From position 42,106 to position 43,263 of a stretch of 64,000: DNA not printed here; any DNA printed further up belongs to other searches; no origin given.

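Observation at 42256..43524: Low-GC two-gene operon of unknown function inserted between hflX and dnaE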

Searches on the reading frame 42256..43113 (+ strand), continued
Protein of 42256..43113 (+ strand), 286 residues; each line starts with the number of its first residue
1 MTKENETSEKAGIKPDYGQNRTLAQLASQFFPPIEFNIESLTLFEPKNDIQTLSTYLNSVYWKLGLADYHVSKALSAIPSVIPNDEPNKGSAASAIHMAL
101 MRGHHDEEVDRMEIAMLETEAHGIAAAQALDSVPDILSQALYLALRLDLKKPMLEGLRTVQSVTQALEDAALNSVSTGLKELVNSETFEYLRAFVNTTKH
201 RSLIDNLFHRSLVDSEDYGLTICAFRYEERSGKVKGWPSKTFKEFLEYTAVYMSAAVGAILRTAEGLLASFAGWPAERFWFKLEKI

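Call 57: get_annotated_region(hit=H2, flank=6000)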
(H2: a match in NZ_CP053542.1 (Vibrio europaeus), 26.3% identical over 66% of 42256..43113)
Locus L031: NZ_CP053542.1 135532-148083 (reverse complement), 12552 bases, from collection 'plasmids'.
description: Vibrio europaeus strain NPI-1 plasmid pVEu, complete sequence
organism: Vibrio europaeus (NCBI taxid 300876)
taxonomy: Bacteria; Pseudomonadota; Gammaproteobacteria; Vibrionales; Vibrionaceae; Vibrio; Vibrio europaeus
host: -; source: Argopecten purpuratus,Shellfish hatchery; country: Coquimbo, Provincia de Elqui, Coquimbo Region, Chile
typing (MOB-suite, as given by PLSDB): non-mobilizable
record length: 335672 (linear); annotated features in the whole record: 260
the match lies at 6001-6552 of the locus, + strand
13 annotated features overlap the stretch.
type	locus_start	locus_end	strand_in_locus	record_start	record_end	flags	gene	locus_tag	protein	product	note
CDS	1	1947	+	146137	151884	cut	-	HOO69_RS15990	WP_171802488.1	DUF4011 domain-containing anti-phage protein Hhe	-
CDS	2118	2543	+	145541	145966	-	-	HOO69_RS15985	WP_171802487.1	hypothetical protein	-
CDS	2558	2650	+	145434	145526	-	-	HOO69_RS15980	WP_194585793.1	DUF3265 domain-containing protein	-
CDS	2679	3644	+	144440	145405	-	-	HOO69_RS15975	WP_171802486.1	hypothetical protein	-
CDS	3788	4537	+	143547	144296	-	-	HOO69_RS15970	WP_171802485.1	KilA-N domain-containing protein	-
CDS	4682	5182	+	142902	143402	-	-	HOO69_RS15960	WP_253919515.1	hypothetical protein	-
CDS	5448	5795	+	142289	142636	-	-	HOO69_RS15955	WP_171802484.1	zinc ribbon domain-containing protein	-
CDS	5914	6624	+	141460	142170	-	-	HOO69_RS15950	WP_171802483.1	hypothetical protein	-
CDS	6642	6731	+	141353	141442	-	-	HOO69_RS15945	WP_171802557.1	DUF3265 domain-containing protein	-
CDS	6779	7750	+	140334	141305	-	-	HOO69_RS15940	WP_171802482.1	DUF4917 family protein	-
CDS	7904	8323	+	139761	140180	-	-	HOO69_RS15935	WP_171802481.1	hypothetical protein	-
CDS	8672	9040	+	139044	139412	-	-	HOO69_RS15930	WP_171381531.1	hypothetical protein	-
CDS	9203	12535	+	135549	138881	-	-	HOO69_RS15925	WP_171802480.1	ATP-binding protein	-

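Call 58: find_encoding_contigs(protein=P0051, flank=5000, max_places=3)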
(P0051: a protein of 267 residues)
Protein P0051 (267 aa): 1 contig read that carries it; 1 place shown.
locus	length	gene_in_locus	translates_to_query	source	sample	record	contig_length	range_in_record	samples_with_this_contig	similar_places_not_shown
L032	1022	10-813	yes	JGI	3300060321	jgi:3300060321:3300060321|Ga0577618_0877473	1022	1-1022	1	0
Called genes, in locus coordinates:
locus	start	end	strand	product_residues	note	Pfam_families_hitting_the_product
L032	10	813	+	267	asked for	-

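Call 73: find_homologous_proteins(query=A4, max_evalue=0.00001)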
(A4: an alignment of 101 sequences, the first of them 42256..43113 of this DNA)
Query A4 (101 sequences) (286 aa, profile of the alignment): 22 proteins with E <= 0.00001 among 8000 candidates.
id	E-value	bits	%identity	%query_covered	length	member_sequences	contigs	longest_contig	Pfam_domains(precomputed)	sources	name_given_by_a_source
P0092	7.7e-78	279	29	69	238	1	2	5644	-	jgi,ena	-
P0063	7.7e-76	273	32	70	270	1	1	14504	-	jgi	jgi:hypothetical protein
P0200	3.3e-75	270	34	64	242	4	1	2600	-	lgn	-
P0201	1.6e-73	265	34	59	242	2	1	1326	-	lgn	-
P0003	1.6e-68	249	60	99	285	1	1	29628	-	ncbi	ncbi:MAG: hypothetical protein ACLQU2_22325 [Candidatus Binataceae bacterium]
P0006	2.5e-68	248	61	91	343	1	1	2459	-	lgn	-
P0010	3.1e-68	248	55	88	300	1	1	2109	-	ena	-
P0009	4.1e-68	247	58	88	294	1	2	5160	-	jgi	jgi:hypothetical protein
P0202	2.6e-67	245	28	65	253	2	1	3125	-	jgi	-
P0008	3.1e-67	244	61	88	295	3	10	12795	-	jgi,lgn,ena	jgi:hypothetical protein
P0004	3.5e-67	244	59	100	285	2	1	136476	-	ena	-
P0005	1.2e-65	239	65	86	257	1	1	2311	-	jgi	-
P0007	5.8e-65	237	55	97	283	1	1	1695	-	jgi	-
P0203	1.0e-64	236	32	72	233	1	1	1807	-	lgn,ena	-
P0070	4.2e-64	234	33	72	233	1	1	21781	-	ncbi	-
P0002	9.5e-63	230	69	100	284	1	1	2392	-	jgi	jgi:hypothetical protein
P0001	8.4e-60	220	100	100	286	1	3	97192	-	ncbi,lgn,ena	-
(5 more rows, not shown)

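Call 74: find_encoding_contigs(protein=P0070, flank=8000, max_places=2)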
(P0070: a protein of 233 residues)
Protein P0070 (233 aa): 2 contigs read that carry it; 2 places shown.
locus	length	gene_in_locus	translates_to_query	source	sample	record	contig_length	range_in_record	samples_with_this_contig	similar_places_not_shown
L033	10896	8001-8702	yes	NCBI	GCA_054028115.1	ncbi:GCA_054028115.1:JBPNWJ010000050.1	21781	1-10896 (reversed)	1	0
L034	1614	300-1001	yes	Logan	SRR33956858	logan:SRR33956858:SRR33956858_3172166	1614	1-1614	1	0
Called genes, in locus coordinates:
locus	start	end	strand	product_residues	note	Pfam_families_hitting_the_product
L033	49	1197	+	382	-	PF00211:Guanylate_cyc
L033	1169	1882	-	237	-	PF07264:EI24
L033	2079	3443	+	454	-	PF18073:Zn_ribbon_LapB, PF03796:DnaB_C (faint), PF13481:AAA_25, PF23442:DUF7125, PF06745:ATPase, PF13541:ChlI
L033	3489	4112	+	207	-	PF06790:UPF0259 (weak)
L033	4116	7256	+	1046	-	PF04055:Radical_SAM, PF01209:Ubie_methyltran, PF13489:Methyltransf_23, PF13847:Methyltransf_31, PF08241:Methyltransf_11, PF08242:Methyltransf_12, PF13649:Methyltransf_25, PF18978:DUF5714, +1 more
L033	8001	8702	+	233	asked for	-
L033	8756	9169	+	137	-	-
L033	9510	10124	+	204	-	PF03923:Lipoprotein_16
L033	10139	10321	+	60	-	-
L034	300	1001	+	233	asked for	-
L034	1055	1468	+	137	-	-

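Call 79: fold_search(model_id=the predicted structure, library=pdb)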
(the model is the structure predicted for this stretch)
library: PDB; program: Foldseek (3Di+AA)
matches with E <= 10: 590; with E <= 0.001: 0
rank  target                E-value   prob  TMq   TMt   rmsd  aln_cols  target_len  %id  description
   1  7jh6_A                1.2e-01  0.84  0.28  0.40   9.4       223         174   13  De novo designed two-domain di-Zn(II) and porphyrin-binding protein (released 2020-12-09)
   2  4phq_B                1.2e-01  0.33  0.19  0.19  26.5       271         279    9  ClyA CC6/264 ox (6-303) (released 2014-09-24)
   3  5kuc                  1.5e-01  0.16  0.17  0.14  21.6       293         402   14  Crystal structure of trypsin activated Cry6Aa (released 2016-08-03)
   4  7vg4_D                1.8e-01  0.60  0.25  0.30  10.5       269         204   11  10,5-methenyltetrahydrofolate cyclohydrolase from Methylobacterium extorquens AM1 strain (released 2022-07-06)
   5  3o3x                  2.3e-01  0.23  0.18  0.24  21.3       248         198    8  Crystal structure of gp41-5, a single-chain 5-helix-bundle based on HIV gp41 (released 2011-07-27)
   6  5c22_C                2.4e-01  0.18  0.18  0.20  34.1       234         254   12  Crystal structure of Zn-bound HlyD from E. coli (released 2016-02-17)
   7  4phq_C                2.5e-01  0.20  0.19  0.18  29.2       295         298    9  ClyA CC6/264 ox (6-303) (released 2014-09-24)
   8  8r5s_E                2.6e-01  0.16  0.18  0.21  20.2       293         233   14  t113 - De-novo designed soluble homotetramer (released 2024-11-27)
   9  1qoy                  2.6e-01  0.12  0.16  0.15  24.1       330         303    9  E.coli Hemolysin E (HlyE, ClyA, SheA) (released 2000-01-23)
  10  7vg4_B                2.7e-01  0.54  0.26  0.32  11.3       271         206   12  10,5-methenyltetrahydrofolate cyclohydrolase from Methylobacterium extorquens AM1 strain (released 2022-07-06)
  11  6t8d                  3.2e-01  0.20  0.23  0.20  20.9       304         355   10  The cytotoxin MakB from Vibrio cholerae (released 2020-11-18)
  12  8ii8                  3.2e-01  0.18  0.19  0.22  12.6       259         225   11  X-ray crystal structure of pink-colored protein from Pleurotus salmoneostramineus in complex with natural chromophore (released 2024-08-14)
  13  8ycp_D                3.2e-01  0.13  0.16  0.08  26.0       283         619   12  structure of human trpv1 in complex with BC5 (released 2025-01-29)
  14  3ma9_A                3.3e-01  0.44  0.24  0.31  21.6       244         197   10  Crystal structure of gp41 derived protein complexed with fab 8066 (released 2010-12-01)
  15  4pho_C                3.5e-01  0.16  0.19  0.19  29.9       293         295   10  ClyA CC6/264 ox (2-303) (released 2014-09-24)
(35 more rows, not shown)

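Call 82: search_protein_families(library=pfam, proteins=[L015:1387-1944:+, L003:6882-8156:+, L003:2732-3574:+, L030:5484-5936:+, L033:8756-9166:+], max_evalue=0.01)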
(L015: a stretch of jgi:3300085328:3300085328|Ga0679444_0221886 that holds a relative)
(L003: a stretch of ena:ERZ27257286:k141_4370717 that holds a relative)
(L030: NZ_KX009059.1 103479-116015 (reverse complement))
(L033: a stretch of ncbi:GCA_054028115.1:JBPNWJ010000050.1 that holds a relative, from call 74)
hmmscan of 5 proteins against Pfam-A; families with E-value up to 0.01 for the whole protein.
L015:1387-1944:+ (186 aa): 0 families

L003:6882-8156:+ (425 aa): 0 families

L003:2732-3574:+ (281 aa): 0 families

L030:5484-5936:+ (151 aa): 0 families

L033:8756-9166:+ (137 aa): 0 families

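Call 88: find_related_loci(query=A1, collection=metagenome_contigs, flank=4000)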
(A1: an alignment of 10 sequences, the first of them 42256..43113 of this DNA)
Query A1 (286 aa) in metagenome_contigs; peptide patterns used: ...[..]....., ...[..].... (x = any residue, [..] = any of these).
147 stretches matched a pattern; 22 encode a relative of the query (tblastn E <= 1e-3); 22 distinct loci.
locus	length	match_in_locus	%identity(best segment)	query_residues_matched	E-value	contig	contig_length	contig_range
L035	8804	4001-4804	59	3-272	2e-88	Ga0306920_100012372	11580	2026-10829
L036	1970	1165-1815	43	59-275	8e-36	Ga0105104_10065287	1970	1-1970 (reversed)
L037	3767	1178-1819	39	57-270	5e-35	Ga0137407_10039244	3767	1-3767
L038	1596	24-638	41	59-268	7e-35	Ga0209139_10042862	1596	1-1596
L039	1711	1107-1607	42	76-247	5e-26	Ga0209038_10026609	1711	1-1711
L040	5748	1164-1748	26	59-246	1e-16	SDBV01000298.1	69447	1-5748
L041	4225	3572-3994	34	62-205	1e-16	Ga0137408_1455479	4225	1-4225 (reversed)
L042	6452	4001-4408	31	115-248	2e-14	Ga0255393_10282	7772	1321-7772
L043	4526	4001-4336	37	119-230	7e-14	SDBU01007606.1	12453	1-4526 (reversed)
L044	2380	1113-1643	28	34-227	3e-13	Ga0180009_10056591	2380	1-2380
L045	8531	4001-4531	28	34-227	4e-13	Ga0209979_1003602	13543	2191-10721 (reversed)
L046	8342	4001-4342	36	117-230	1e-12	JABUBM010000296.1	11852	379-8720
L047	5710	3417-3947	30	34-227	2e-12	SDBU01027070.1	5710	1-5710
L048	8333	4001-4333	37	117-227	3e-12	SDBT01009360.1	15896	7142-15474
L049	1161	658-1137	29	55-227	4e-12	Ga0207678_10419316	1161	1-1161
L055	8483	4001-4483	30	69-247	5e-10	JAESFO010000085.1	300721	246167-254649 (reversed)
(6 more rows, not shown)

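Call 91: search_protein_families(library=pfam, proteins=[L040:1077-3557:+, L040:3581-4954:-, L045:437-2368:+, L045:2662-3600:+, L047:2072-3262:+, L048:65-2158:+, L048:4945-6129:+, L046:5057-6304:+, L043:2110-3678:+, L055:2095-3309:+], max_evalue=0.001)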
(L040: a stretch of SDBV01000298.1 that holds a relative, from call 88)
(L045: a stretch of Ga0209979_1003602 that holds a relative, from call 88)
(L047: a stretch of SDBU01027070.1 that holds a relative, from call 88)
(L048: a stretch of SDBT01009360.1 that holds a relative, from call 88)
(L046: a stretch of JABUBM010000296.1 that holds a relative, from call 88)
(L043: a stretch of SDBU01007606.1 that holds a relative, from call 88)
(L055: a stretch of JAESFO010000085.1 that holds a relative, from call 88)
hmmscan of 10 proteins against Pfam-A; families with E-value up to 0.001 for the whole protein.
L040:1077-3557:+ (827 aa): 4 families
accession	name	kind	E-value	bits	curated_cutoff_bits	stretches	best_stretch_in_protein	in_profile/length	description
PF00580.27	UvrD-helicase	-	1.6e-19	71.1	23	2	408-492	171-259/271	UvrD/REP helicase N-terminal domain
PF13245.12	AAA_19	-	2.1e-11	44.6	25.1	1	290-485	8-131/134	AAA domain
PF01443.25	Viral_helicase1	-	0.00023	21.5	21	0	436-523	50-134/228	Viral superfamily 1 RNA helicase core domain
PF13604.12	AAA_30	-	0.00043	20.5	27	0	282-326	7-51/191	AAA domain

L040:3581-4954:- (458 aa): 2 families
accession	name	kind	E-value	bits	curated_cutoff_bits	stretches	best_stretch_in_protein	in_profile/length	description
PF04055.27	Radical_SAM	-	2e-23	83.8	29.5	1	62-219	2-165/166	Radical SAM superfamily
PF13186.11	SPASM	-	0.00042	21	21.5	1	340-394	6-66/67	Iron-sulfur cluster-binding domain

L045:437-2368:+ (644 aa): 4 families
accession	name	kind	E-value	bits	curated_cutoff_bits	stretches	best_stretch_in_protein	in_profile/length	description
PF18135.7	Type_ISP_C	-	3.9e-79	266.7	25.9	1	323-639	1-342/342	Type ISP C-terminal specificity domain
PF07669.17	Eco57I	-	1e-11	45.7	25.3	1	62-222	12-165/171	Eco57I restriction-modification methylase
PF20473.4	MmeI_Mtase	-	3.3e-07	30.2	27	1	7-213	20-218/259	MmeI, DNA-methyltransferase domain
PF02384.22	N6_Mtase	-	6.2e-05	22.9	20.4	1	4-212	44-203/311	N-6 DNA Methylase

L045:2662-3600:+ (313 aa): 0 families

L047:2072-3262:+ (397 aa): 0 families

L048:65-2158:+ (698 aa): 4 families
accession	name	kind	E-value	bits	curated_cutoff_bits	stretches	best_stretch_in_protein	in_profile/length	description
PF18766.7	SWI2_SNF2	-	1.1e-38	133.6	26.7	1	8-171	75-220/221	SWI2/SNF2 ATPase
PF22679.2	T1R_D3-like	-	8.4e-37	127.4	27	1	212-355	2-158/158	Type I restriction enzyme subunit R domain 3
PF11867.13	T1RH-like_C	-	1.7e-07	31.4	26.8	1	393-648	9-261/329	Type I restriction enzyme HindI endonuclease subunit-like, C-terminal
PF04851.21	ResIII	-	3.4e-06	27.5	22.5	1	58-104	116-162/164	Type III restriction enzyme, res subunit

L048:4945-6129:+ (395 aa): 0 families

L046:5057-6304:+ (416 aa): 1 family
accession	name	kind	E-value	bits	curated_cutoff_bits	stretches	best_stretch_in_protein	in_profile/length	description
PF04326.19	SLFN_AlbA_2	-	2.1e-12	48.1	25.3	1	14-155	1-116/118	Schlafen, AlbA_2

L043:2110-3678:+ (523 aa): 0 families

L055:2095-3309:+ (405 aa): 2 families
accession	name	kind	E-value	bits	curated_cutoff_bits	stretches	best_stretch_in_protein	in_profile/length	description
PF13391.12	HNH_2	-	3.7e-11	43.2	21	1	281-327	1-63/66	HNH endonuclease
PF24706.1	DUF7669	-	0.00011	22.8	23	1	113-177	1-69/75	Domain of unknown function (DUF7669)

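Call 93: find_related_loci(query=A6, collection=viral_contigs, flank=4000)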
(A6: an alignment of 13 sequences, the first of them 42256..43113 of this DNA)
Query A6 (286 aa) in viral_contigs; peptide patterns used: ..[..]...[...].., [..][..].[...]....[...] (x = any residue, [..] = any of these).
109 stretches matched a pattern, but none encodes a relative of the query by tblastn (E <= 1e-3).
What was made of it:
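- Tried and rejected: An IMG/VR scan with A patterns found nothing (call 93).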

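Call 100: search_protein_families(library=padloc, proteins=[L040:1077-3557:+, L003:6882-8156:+, L003:4633-5793:+, L046:5057-6304:+, L047:2072-3262:+, L048:4945-6129:+, L043:2110-3678:+, L015:1387-1944:+, L001:7495-8319:-, L002:7067-7858:-], max_evalue=0.001)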
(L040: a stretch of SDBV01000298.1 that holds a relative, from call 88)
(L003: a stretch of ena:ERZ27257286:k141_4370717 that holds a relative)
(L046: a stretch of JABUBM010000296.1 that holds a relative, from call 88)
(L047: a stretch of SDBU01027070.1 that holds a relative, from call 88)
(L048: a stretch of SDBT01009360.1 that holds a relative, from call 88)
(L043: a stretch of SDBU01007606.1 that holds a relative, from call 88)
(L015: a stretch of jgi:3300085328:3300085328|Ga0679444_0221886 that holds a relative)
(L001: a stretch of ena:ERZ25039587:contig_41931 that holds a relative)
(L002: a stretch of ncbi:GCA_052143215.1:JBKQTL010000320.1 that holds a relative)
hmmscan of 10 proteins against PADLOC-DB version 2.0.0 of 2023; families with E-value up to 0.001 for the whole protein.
L040:1077-3557:+ (827 aa): 35 families (the best 25 are shown)
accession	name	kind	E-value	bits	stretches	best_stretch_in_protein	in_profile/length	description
PDLC00117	GajB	-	2.6e-21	73.8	2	422-553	191-327/604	UrvD helicase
PDLC00114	GajB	-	4e-20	69.9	2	440-532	210-303/635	UrvD helicase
PDLC03802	RTasHel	-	1.1e-15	55.6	2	442-546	189-276/675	DRT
PDLC00132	GajB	-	1.4e-13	48.3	1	420-533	185-304/625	UrvD helicase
PDLC00127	GajB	-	4.2e-12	43.4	1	420-531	172-292/594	UrvD helicase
PDLC00123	GajB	-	9.5e-11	39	1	445-534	176-265/540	UrvD helicase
PDLC00119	GajB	-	8.9e-09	32.8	1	441-532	214-304/565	UrvD helicase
PDLC00104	GajB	-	3.2e-08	30.8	1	445-502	165-221/574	UrvD helicase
PDLC00122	GajB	-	6e-08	30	1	446-540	163-259/502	UrvD helicase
PDLC04173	GajB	-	8.4e-08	29.6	1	441-486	118-163/471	-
PDLC00125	GajB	-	1.6e-06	25.2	0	440-487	223-273/669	UrvD helicase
PDLC00141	GajB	-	7.8e-06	22.5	1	444-529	165-251/572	UrvD helicase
PDLC00103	GajB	-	7.9e-06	23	0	282-309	18-44/612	UrvD helicase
PDLC00126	GajB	-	8.8e-06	22.8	0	445-493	225-277/606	UrvD helicase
PDLC00148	GajB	-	9.4e-06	22.8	0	445-487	149-192/369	UrvD helicase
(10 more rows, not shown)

L003:6882-8156:+ (425 aa): 0 families

L003:4633-5793:+ (387 aa): 33 families (the best 25 are shown)
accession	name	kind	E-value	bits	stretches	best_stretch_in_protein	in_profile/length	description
PDLC04042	PD-T4-6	-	9.3e-31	105.5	1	82-319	38-277/292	-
PDLC04138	mad6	-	3.9e-30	103.3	1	12-267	57-268/659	mads_6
PDLC04047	PD-T4-6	-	1.2e-25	88.3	1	79-294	37-248/327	-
PDLC04053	PD-T4-6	-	1.5e-25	88.3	1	98-293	51-246/311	-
PDLC04058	PD-T4-6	-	1.9e-24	84.5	1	75-229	34-193/460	-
PDLC04054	PD-T4-6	-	4.2e-24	83.6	1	100-318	54-277/347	-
PDLC03920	MkoA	-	1.7e-22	77.6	1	98-322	50-285/1112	-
PDLC04059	PD-T4-6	-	5.6e-21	73.1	1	77-318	30-280/433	-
PDLC04060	PD-T4-6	-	9.8e-20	68.9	1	99-256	51-206/486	-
PDLC04041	PD-T4-6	-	6.4e-19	66.5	1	99-291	71-266/443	-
PDLC04049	PD-T4-6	-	6.9e-19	66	1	75-321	34-289/442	-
PDLC04063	PD-T4-6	-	8.6e-19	65.7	1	90-228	51-196/564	-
PDLC04046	PD-T4-6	-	9.9e-19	65.8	1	97-220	52-185/427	-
PDLC04061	PD-T4-6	-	1.1e-17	62.8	1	98-262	58-223/510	-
PDLC04048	PD-T4-6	-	2.7e-17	61.2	1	97-256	52-209/354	-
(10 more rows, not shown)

L046:5057-6304:+ (416 aa): 1 family
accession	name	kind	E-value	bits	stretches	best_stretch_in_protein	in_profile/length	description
PDLC05032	PDC-S50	-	4.9e-09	33.8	1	4-86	7-86/387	-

L047:2072-3262:+ (397 aa): 0 families

L048:4945-6129:+ (395 aa): 0 families

L043:2110-3678:+ (523 aa): 0 families

L015:1387-1944:+ (186 aa): 0 families

L001:7495-8319:- (274 aa): 4 families
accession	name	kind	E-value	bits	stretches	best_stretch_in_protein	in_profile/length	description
PDLC04990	PDC-S31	-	3.6e-44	149.5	1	22-272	4-256/259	-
PDLC04994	PDC-S31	-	4.9e-34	115.9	1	24-271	16-269/273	-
PDLC04991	PDC-S31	-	3e-22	77.3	1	27-262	3-192/208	-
PDLC04992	PDC-S31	-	1.5e-07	29.5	0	110-153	40-83/220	-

L002:7067-7858:- (263 aa): 0 families
